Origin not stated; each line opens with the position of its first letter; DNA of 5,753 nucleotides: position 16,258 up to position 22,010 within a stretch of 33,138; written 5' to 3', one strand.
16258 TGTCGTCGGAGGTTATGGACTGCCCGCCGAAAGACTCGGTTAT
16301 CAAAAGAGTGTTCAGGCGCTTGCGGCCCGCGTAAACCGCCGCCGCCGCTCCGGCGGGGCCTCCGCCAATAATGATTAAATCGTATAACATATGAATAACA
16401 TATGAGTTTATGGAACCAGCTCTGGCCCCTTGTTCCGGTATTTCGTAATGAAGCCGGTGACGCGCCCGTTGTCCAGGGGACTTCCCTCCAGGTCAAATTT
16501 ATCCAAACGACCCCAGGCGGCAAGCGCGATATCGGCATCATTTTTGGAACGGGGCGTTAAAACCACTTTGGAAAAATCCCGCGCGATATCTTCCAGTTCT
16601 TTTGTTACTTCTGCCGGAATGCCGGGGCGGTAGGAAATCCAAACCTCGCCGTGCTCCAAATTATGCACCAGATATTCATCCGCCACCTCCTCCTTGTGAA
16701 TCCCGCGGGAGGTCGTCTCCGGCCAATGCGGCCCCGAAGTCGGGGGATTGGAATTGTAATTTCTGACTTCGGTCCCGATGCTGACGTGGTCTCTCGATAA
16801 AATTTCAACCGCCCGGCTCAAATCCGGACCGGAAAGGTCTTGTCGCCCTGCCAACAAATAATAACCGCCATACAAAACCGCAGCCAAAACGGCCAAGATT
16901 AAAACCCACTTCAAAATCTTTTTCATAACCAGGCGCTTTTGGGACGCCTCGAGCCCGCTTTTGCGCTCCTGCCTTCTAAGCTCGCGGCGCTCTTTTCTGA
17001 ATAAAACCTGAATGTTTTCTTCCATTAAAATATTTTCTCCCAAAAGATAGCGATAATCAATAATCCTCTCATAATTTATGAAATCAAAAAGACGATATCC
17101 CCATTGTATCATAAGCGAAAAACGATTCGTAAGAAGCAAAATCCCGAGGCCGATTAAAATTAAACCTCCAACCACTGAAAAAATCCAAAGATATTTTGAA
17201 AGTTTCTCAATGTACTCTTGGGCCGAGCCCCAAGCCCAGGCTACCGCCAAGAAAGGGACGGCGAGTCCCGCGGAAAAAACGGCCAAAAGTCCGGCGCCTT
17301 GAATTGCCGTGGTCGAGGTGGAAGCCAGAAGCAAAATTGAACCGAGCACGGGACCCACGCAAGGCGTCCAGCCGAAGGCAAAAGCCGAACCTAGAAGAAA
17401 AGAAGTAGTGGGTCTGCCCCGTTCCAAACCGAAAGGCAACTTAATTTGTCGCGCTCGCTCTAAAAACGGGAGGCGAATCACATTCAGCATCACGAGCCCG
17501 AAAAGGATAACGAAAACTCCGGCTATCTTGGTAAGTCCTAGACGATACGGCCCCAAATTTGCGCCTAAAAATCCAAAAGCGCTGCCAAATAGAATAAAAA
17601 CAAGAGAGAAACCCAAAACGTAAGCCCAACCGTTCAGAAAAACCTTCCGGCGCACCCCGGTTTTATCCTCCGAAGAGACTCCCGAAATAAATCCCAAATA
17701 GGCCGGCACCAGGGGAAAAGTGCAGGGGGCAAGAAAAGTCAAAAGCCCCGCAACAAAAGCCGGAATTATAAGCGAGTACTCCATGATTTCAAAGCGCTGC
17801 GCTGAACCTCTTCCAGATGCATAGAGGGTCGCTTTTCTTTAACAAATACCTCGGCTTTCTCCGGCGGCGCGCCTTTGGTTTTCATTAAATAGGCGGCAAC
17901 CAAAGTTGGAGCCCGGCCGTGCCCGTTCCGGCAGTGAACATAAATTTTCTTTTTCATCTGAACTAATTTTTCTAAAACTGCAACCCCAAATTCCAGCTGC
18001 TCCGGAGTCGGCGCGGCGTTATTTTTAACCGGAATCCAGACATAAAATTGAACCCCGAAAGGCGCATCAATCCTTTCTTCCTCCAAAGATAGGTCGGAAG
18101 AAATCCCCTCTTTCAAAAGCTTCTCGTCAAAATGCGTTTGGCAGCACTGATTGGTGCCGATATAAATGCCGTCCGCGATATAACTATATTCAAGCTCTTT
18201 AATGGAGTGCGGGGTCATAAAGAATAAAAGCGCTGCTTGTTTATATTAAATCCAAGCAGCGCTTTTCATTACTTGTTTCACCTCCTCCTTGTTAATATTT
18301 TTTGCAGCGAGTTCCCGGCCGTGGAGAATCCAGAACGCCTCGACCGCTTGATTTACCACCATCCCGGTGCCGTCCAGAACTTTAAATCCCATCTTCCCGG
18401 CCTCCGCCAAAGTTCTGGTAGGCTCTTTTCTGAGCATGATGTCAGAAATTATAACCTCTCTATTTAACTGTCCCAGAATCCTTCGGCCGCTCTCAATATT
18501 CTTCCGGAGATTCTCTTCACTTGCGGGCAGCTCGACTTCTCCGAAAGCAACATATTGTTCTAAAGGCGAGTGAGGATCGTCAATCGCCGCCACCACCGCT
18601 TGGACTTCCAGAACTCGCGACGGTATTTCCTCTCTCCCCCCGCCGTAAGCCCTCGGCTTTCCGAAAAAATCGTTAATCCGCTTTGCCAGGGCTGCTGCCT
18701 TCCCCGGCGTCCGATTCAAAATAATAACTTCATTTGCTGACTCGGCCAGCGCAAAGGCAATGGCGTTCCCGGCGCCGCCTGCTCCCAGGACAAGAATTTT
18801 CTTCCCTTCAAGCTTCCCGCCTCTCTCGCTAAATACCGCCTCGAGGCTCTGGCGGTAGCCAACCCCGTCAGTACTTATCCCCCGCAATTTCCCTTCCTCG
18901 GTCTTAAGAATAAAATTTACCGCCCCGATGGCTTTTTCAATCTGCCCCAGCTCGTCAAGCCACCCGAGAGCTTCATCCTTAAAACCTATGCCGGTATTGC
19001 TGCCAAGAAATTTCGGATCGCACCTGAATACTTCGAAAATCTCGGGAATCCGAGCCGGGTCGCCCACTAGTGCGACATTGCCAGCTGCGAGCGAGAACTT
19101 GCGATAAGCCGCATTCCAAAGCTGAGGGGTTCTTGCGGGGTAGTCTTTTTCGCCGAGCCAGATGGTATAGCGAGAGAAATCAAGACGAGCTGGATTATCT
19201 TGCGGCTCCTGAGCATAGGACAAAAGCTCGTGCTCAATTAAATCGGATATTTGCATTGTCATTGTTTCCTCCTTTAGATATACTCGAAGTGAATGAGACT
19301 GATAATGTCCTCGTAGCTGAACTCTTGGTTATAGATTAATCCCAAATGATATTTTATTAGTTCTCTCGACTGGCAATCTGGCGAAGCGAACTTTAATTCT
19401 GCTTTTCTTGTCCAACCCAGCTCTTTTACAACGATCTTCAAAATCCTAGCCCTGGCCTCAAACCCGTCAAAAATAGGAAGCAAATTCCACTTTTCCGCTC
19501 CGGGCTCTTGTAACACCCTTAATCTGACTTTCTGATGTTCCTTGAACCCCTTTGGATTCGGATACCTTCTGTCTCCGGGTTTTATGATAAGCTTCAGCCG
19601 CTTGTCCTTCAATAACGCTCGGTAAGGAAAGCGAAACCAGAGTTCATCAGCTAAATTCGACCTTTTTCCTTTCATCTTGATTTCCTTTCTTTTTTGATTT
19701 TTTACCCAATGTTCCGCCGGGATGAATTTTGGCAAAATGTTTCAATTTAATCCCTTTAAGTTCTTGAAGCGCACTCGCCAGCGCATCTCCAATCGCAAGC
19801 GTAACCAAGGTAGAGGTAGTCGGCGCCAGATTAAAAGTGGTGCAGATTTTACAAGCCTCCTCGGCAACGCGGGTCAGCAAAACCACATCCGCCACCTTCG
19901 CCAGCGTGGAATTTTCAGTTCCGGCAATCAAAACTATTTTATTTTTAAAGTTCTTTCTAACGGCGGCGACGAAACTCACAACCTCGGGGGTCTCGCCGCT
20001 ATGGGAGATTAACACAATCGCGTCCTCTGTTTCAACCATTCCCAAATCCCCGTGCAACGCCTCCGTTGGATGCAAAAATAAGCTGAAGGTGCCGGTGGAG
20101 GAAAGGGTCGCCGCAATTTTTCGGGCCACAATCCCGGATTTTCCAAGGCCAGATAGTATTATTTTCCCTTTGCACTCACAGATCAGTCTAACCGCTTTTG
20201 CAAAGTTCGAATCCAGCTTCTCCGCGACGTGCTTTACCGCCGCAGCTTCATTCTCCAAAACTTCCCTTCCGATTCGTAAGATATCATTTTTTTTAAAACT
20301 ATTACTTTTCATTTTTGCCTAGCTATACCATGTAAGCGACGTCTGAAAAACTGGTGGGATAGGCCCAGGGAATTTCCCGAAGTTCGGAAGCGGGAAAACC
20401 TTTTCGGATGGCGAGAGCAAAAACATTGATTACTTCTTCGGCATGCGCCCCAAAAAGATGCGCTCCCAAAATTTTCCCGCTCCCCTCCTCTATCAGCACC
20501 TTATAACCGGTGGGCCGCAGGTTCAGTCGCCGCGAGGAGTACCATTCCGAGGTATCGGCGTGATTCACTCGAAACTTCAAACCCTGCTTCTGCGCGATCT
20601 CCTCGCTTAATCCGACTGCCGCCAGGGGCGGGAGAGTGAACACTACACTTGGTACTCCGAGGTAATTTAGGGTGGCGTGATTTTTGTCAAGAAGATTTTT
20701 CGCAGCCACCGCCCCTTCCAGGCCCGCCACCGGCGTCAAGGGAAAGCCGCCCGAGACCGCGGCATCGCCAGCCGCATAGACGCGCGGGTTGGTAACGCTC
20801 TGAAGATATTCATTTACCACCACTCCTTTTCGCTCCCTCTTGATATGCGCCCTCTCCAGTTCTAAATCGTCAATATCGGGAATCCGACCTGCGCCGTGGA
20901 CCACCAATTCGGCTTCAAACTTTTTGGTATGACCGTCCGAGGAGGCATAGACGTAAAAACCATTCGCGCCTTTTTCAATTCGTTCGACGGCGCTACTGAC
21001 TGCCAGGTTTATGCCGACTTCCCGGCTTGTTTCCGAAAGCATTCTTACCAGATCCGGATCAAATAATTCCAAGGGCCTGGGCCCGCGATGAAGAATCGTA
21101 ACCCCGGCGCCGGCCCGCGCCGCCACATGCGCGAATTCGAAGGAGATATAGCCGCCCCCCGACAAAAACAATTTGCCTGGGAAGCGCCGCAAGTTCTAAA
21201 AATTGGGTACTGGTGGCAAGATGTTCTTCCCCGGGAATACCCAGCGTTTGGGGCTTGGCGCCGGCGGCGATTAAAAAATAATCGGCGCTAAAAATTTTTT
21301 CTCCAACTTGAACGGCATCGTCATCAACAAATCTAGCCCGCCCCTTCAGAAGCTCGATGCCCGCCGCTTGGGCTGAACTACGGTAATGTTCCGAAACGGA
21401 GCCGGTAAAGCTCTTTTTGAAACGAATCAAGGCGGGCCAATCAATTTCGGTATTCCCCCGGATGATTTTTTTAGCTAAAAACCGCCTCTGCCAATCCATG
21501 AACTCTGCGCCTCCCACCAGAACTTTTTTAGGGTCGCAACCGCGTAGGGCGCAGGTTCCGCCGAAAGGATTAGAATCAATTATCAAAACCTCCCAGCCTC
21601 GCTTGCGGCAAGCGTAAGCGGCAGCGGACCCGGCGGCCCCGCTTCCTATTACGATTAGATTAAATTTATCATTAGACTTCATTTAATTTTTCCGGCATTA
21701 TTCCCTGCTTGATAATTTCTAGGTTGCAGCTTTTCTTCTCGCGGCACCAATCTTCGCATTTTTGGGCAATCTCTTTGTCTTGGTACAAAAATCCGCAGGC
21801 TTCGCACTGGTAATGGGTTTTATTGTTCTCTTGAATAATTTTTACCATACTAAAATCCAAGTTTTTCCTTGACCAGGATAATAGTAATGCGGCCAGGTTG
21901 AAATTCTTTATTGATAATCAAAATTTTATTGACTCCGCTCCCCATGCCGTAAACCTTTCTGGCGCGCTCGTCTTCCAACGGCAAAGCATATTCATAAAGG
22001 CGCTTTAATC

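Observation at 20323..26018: ArsR/SmtB-regulated, CxxC-dense operon: a candidate undescribed extracytoplasmic thiol / soft-metal handling system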

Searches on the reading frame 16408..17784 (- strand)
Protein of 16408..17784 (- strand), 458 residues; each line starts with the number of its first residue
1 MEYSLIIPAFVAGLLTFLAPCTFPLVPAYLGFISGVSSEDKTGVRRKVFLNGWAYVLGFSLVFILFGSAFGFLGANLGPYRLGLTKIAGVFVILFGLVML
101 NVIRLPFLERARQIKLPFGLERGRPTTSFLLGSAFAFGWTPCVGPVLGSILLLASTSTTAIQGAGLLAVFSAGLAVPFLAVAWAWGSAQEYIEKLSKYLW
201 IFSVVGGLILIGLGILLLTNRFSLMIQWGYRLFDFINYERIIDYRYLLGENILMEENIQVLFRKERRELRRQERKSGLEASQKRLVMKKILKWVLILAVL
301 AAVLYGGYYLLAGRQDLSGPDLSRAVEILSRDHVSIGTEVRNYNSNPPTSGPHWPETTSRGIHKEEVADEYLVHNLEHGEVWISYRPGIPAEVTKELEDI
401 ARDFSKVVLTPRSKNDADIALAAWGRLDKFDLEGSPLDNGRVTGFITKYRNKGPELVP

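Call 8: search_protein_families(library=ncbifam, proteins=[window:16408-17784:-], max_evalue=0.001)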
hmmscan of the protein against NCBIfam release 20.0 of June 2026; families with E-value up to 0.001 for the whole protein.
window:16408-17784:- (458 aa): 3 families
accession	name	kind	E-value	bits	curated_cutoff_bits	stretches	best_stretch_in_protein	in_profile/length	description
NF040495.1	tranport_ArsG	equivalog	6.8e-14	51.8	200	1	6-218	7-221/225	aromatic aminobenezylarsenical efflux permease ArsG family transporter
NF001419.0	PRK00293.1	subfamily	6.2e-11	41.6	330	1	7-224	173-388/574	protein-disulfide reductase DsbD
NF045694.1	seleno_TsoB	exception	3.2e-06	25.5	805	1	7-219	186-392/572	rhodanese/DsbD fusion-like selenoprotein TsoB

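Call 9: search_protein_families(library=pfam, proteins=[window:16408-17784:-], max_evalue=0.001)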
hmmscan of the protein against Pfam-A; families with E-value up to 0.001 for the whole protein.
window:16408-17784:- (458 aa): 3 families
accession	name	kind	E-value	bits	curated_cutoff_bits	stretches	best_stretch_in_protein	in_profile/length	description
PF11303.13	DUF3105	-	4e-27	95.3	25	1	333-455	1-123/130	Protein of unknown function (DUF3105)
PF02683.22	DsbD_TM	-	7.6e-19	68.3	27.1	1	7-219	5-216/219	Cytochrome C biogenesis protein transmembrane domain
PF13386.12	DsbD_2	-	6.4e-10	39.7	24.9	1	9-203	2-193/199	Cytochrome C biogenesis protein transmembrane region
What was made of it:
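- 16408..17784 (-): CcdA (DsbD_TM) fused to DUF3105; the membrane electron conduit of the relay. PF02683 and PF11303 (call 9).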

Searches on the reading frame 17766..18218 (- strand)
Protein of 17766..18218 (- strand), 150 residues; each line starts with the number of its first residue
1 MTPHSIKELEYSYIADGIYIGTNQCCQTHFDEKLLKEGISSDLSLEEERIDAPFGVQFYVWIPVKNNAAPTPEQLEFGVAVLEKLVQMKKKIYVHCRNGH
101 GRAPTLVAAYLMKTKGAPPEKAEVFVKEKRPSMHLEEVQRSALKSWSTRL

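Call 8: search_protein_families(library=ncbifam, proteins=[window:17766-18218:-], max_evalue=0.001)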
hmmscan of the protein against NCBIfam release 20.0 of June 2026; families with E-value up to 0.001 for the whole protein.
window:17766-18218:- (150 aa): 1 family
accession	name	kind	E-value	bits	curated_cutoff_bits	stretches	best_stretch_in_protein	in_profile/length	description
NF009025.0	PRK12361.1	equivalog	2.8e-11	42.3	505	1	59-148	144-234/546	hypothetical protein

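Call 9: search_protein_families(library=pfam, proteins=[window:17766-18218:-], max_evalue=0.001)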
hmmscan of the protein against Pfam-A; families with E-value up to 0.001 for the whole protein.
window:17766-18218:- (150 aa): 5 families
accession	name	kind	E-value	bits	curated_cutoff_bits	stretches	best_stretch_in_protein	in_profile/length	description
PF00782.25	DSPc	-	2.7e-15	56.8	33.5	1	38-146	18-130/133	Dual specificity phosphatase, catalytic domain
PF22784.1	PTP-SAK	-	1.8e-13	51.3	27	1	60-134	58-128/153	Swiss Army Knife protein, DSP-PTPase phosphatase domain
PF22785.1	Tc-R-P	-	3.6e-13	50.4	27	1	33-114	18-104/106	Polymorphic toxin system, DSP-PTPase phosphatase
PF22741.1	PTP-NADK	-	4.1e-09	36.5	27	1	60-121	80-143/163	DSP-PTPase phosphatase fused to NAD+ Kinase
PF14566.11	PTPlike_phytase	-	3e-05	24.6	27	1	48-112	94-156/158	Inositol hexakisphosphate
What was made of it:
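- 17766..18218 (-): DSP/PTP-like CX5R protein that overlaps the start of ccdA; a member of the conserved module. PF00782 (call 9).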

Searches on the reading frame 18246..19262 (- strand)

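Call 8: search_protein_families(library=ncbifam, proteins=[window:18246-19262:-], max_evalue=0.001)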
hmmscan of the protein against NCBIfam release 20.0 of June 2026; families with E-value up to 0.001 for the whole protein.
window:18246-19262:- (338 aa): 23 families
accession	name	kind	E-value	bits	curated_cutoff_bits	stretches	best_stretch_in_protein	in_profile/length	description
TIGR00507.1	aroE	equivalog_domain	6e-36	124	200.2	2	45-201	15-164/270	shikimate dehydrogenase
NF001319.0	PRK00258.3-3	equivalog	3.1e-32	111.7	252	2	45-197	21-167/279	shikimate dehydrogenase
NF009200.0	PRK12548.1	subfamily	3e-28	99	432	1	44-326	23-286/289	shikimate dehydrogenase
NF009201.0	PRK12549.1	subfamily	9.1e-28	97.2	235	2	72-226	54-201/286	shikimate dehydrogenase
NF001312.0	PRK00258.1-4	equivalog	1.1e-27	97.1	295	2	44-197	23-172/285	shikimate dehydrogenase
NF001310.0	PRK00258.1-2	equivalog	3.8e-27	95.1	221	2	86-198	57-167/279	shikimate dehydrogenase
NF001313.0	PRK00258.2-1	equivalog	1.4e-24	87.2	431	2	44-185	23-159/290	shikimate dehydrogenase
NF001315.0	PRK00258.2-4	equivalog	2.6e-23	82.6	413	2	46-185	23-155/284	shikimate dehydrogenase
NF001311.0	PRK00258.1-3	equivalog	5.8e-22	78.2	235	1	44-328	19-270/279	shikimate dehydrogenase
NF001316.0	PRK00258.2-5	equivalog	8.6e-21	74.4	247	1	44-195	15-155/263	shikimate dehydrogenase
TIGR01809.1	Shik-DH-AROM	equivalog_domain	4.6e-20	71.9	196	1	43-312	18-267/282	shikimate dehydrogenase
NF009390.0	PRK12749.1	equivalog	7e-19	68.3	349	1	41-198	15-173/288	quinate/shikimate dehydrogenase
NF001314.0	PRK00258.2-2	equivalog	9.6e-19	67.5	248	1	45-330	22-286/290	shikimate dehydrogenase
NF001322.0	PRK00258.3-6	equivalog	1.3e-18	67.3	285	1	47-190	22-159/272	shikimate dehydrogenase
NF010631.0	PRK14027.1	equivalog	1.6e-16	60.5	515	1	85-216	63-191/283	quinate/shikimate dehydrogenase (NAD+)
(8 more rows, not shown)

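Call 9: search_protein_families(library=pfam, proteins=[window:18246-19262:-], max_evalue=0.001)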
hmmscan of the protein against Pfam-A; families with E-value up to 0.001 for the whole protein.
window:18246-19262:- (338 aa): 4 families
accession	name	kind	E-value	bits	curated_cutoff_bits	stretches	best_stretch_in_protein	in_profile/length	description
PF01488.26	Shikimate_DH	-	2e-08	34.8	24.3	1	147-198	6-58/138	Shikimate / quinate 5-dehydrogenase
PF08501.16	Shikimate_dh_N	-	2.1e-07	31.5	27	1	44-118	10-83/83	Shikimate dehydrogenase substrate binding domain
PF02558.23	ApbA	-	0.00028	21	22.2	1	156-195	1-39/150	Ketopantoate reductase PanE/ApbA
PF03807.23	F420_oxidored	-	0.00063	20.7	21.6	0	155-197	1-45/94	NADP oxidoreductase coenzyme F420-dependent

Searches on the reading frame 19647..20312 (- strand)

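Call 8: search_protein_families(library=ncbifam, proteins=[window:19647-20312:-], max_evalue=0.001)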
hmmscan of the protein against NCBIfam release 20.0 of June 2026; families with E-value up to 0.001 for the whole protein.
window:19647-20312:- (221 aa): 19 families
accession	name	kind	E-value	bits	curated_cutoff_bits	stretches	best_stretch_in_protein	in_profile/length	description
TIGR00393.1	kpsF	subfamily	1.1e-55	189.1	203.7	1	49-208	1-155/268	KpsF/GutQ family sugar-phosphate isomerase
NF008141.0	PRK10892.1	equivalog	1.5e-55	188.7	505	1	9-205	10-201/328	arabinose-5-phosphate isomerase KdsD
NF008581.0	PRK11543.1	equivalog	6.8e-55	186.3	481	1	9-205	3-194/321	arabinose-5-phosphate isomerase GutQ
NF041755.1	RuMP_HxlAB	equivalog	1.3e-12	47.4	500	1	24-188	222-378/391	bifunctional 3-hexulose-6-phosphate synthase/6-phospho-3-hexuloisomerase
TIGR03127.2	RuMP_HxlB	equivalog_domain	2.9e-11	43.6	160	1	26-197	8-174/178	6-phospho-3-hexuloisomerase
NF008590.0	PRK11557.1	equivalog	3.7e-11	43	355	1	4-157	87-239/282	MurR/RpiR family transcriptional regulator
NF040776.2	AlsR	equivalog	1.1e-10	40.9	400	1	16-149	97-229/279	transcriptional repressor AlsR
NF008451.0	PRK11302.1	subfamily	1.2e-10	41.3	296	1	15-192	95-264/286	transcriptional regulator HexR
NF008458.0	PRK11337.1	equivalog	4.8e-09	35.6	378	1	35-149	129-241/293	MurR/RpiR family transcriptional regulator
NF010701.0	PRK14101.1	equivalog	1.1e-08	33.8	920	1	15-152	435-570/638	bifunctional transcriptional regulator/glucokinase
NF041128.1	glucosaP_deam_GlmD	equivalog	7.7e-07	28.6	580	1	46-160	29-139/323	glucosamine-6-phosphate deaminase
NF006422.0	PRK08674.1-1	subfamily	2.1e-06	27.4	317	1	37-141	12-110/302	bifunctional phosphoglucose/phosphomannose isomerase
NF001484.0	PRK00331.1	subfamily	3.2e-06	25.8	381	1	17-174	257-412/601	isomerizing glutamine--fructose-6-phosphate transaminase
NF003915.0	PRK05441.1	subfamily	1.5e-05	24.2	168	1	93-154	129-189/300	N-acetylmuramic acid 6-phosphate etherase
TIGR01135.1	glmS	equivalog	2.1e-05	23.2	418.05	1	92-183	335-422/607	glutamine--fructose-6-phosphate transaminase (isomerizing)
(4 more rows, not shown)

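Call 9: search_protein_families(library=pfam, proteins=[window:19647-20312:-], max_evalue=0.001)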
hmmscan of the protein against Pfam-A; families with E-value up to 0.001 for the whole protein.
window:19647-20312:- (221 aa): 2 families
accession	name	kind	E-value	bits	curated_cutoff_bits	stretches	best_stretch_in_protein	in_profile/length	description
PF01380.27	SIS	-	2.2e-24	86.2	25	1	47-180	4-130/131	SIS domain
PF13580.11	SIS_2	-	1e-06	29.3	27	0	23-89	7-76/138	SIS domain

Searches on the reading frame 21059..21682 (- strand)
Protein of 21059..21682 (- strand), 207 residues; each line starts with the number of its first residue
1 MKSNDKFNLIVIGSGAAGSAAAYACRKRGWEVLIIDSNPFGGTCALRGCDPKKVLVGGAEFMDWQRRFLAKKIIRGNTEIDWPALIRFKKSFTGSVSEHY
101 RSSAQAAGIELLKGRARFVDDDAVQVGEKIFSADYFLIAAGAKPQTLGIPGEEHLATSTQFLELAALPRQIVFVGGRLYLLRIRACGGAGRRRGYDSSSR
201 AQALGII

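Call 3: search_protein_families(library=pfam, proteins=[window:21059-21682:-], max_evalue=0.01)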
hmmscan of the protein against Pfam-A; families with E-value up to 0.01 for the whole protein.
window:21059-21682:- (207 aa): 8 families
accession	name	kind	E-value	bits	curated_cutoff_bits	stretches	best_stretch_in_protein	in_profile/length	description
PF07992.20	Pyr_redox_2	-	9.1e-21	75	26.1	1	8-176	2-150/291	Pyridine nucleotide-disulphide oxidoreductase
PF01266.30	DAO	-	1.2e-08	35.4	27.9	1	9-42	2-37/353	FAD dependent oxidoreductase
PF13450.12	NAD_binding_8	-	2e-07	31.6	21.9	1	11-45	1-35/68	NAD(P)-binding Rossmann-like domain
PF13738.12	Pyr_redox_3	-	3e-06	27.1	30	1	10-41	1-33/305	Pyridine nucleotide-disulphide oxidoreductase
PF00890.30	FAD_binding_2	-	4.9e-06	26.4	20.4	1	9-45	2-39/414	FAD binding domain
PF12831.13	FAD_oxidored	-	1.3e-05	25.2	27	1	9-42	2-36/416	FAD dependent oxidoreductase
PF01134.28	GIDA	-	3.1e-05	23.7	22.1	1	9-53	2-44/391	Glucose inhibited division protein A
PF03486.20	HI0933_like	-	0.00024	21.1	50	1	8-39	2-33/244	HI0933-like protein Rossmann domain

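Call 4: search_protein_families(library=ncbifam, proteins=[window:21059-21682:-], max_evalue=0.01)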
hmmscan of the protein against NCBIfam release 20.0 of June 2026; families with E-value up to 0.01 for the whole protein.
window:21059-21682:- (207 aa): 79 families (the best 25 are shown)
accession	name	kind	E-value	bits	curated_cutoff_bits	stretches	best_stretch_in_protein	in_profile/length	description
NF004776.0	PRK06116.1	equivalog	2.1e-36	125.9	480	1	5-176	3-175/450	glutathione-disulfide reductase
TIGR01424.1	gluta_reduc_2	equivalog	3.1e-32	111.7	606.05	1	7-176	3-174/446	glutathione-disulfide reductase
TIGR02053.1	MerA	equivalog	1.8e-30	106.4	454.45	1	8-178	2-177/465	mercury(II) reductase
TIGR01421.1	gluta_reduc_1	equivalog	2.8e-29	102.6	556.15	1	6-176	2-174/450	glutathione-disulfide reductase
TIGR01350.1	lipoamide_DH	equivalog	1.4e-26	93.3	408.8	1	7-176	2-178/461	dihydrolipoyl dehydrogenase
NF004992.0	PRK06370.1-4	equivalog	6.1e-26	90.9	629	1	5-177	3-179/459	FAD-containing oxidoreductase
NF004939.0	PRK06292.1-1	equivalog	1.3e-24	86.7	435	1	5-175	4-179/476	dihydrolipoyl dehydrogenase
NF004943.0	PRK06292.2-1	equivalog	2e-23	82.9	432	1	6-176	3-179/456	dihydrolipoyl dehydrogenase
NF004947.0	PRK06292.2-5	equivalog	3e-23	82.4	592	1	5-176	2-177/474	dihydrolipoyl dehydrogenase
NF004946.0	PRK06292.2-4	subfamily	2.5e-22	79.3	634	1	5-176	2-180/487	dihydrolipoyl dehydrogenase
NF004945.0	PRK06292.2-3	equivalog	1.4e-21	77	494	1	5-176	2-179/457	dihydrolipoyl dehydrogenase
NF004991.0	PRK06370.1-3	subfamily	7.3e-21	74.3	620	1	4-176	33-210/509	FAD-containing oxidoreductase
NF005884.0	PRK07846.1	equivalog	2.1e-20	72.8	501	1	5-176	2-176/454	mycothione reductase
NF003585.0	PRK05249.1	equivalog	1.6e-19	69.9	465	1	3-176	3-184/464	Si-specific NAD(P)(+) transhydrogenase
NF005883.0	PRK07845.1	equivalog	1.8e-19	70.1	479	1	8-175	4-184/466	NAD(P)H-quinone dehydrogenase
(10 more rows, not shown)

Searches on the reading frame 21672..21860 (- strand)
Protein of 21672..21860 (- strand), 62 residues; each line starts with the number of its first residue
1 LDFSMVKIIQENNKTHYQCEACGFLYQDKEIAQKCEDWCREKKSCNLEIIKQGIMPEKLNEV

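Call 3: search_protein_families(library=pfam, proteins=[window:21672-21860:-], max_evalue=0.01)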
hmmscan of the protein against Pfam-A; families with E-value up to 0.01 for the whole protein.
window:21672-21860:- (62 aa): 1 family
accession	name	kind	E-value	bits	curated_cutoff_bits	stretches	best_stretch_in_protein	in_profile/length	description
PF23447.1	DUF7128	-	1.1e-07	32.1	25.7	1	5-41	1-37/44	Domain of unknown function (DUF7128)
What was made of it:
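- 21672..21860 (-): DUF7128 small Cys protein (58 aa from the ATG at 21848). PF23447 (call 3).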

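Call 4: search_protein_families(library=ncbifam, proteins=[window:21672-21860:-], max_evalue=0.01)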
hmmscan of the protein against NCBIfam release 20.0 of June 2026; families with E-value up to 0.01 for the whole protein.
window:21672-21860:- (62 aa): 1 family
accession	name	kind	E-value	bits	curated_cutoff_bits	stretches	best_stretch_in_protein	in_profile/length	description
NF045767.1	RuberyRbr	equivalog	0.0016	18.5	200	1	6-42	148-183/194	rubrerythrin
